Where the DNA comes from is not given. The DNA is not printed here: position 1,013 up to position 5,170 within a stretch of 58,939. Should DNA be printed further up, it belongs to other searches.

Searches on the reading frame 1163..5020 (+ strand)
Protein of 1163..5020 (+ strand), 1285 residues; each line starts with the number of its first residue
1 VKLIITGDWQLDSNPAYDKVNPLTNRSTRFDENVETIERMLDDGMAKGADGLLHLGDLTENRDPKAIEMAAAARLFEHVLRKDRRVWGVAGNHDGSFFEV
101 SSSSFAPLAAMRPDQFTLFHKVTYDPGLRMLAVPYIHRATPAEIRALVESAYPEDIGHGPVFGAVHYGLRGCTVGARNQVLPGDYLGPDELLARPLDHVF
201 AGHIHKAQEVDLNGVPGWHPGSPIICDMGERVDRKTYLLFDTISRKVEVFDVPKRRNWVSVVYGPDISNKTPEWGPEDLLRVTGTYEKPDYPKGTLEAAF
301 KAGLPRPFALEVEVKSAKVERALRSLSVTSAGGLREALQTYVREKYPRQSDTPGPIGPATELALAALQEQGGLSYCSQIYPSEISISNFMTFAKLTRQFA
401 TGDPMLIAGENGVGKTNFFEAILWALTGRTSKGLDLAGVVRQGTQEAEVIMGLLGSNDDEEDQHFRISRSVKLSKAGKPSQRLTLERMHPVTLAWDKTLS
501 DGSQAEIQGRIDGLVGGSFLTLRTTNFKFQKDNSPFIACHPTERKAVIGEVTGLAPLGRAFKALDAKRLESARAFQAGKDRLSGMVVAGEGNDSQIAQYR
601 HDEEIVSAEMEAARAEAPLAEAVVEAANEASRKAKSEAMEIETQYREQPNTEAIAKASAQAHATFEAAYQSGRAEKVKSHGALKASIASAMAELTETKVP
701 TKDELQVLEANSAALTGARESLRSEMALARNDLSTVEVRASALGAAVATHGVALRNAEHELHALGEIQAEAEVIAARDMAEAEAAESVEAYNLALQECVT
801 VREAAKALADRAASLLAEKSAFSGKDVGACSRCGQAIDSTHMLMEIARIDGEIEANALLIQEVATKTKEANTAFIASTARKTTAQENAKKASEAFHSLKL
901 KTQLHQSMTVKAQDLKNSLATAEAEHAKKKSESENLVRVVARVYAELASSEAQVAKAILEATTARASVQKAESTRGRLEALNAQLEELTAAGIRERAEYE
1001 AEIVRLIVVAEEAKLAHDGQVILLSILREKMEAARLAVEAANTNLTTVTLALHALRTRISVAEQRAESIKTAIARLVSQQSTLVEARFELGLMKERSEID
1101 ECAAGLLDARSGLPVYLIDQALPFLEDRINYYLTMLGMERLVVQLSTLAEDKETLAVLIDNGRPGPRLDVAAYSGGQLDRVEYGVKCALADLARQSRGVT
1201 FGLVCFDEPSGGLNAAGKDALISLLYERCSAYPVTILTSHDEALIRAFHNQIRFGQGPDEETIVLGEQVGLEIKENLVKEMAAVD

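Call 13: search_protein_families(library=pfam, proteins=[window:1163-5020:+], max_evalue=0.001)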
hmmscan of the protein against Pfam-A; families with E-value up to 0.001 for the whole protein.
window:1163-5020:+ (1285 aa): 5 families
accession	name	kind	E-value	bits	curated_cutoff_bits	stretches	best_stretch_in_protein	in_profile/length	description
PF13476.12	AAA_23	-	2.9e-15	57.9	27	1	384-629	2-177/201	AAA domain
PF02463.25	SMC_N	-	5e-08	33.1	40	1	383-474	4-106/220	RecF/RecN/SMC N terminal domain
PF00149.33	Metallophos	-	9.7e-07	29.8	21.5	1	1-206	1-190/191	Calcineurin-like phosphoesterase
PF13304.12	AAA_21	-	4.9e-05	24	27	0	407-466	4-61/304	AAA domain, putative AbiEii toxin, Type IV TA system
PF12850.12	Metallophos_2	-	0.0007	20.1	27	0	34-242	13-151/154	Calcineurin-like phosphoesterase superfamily domain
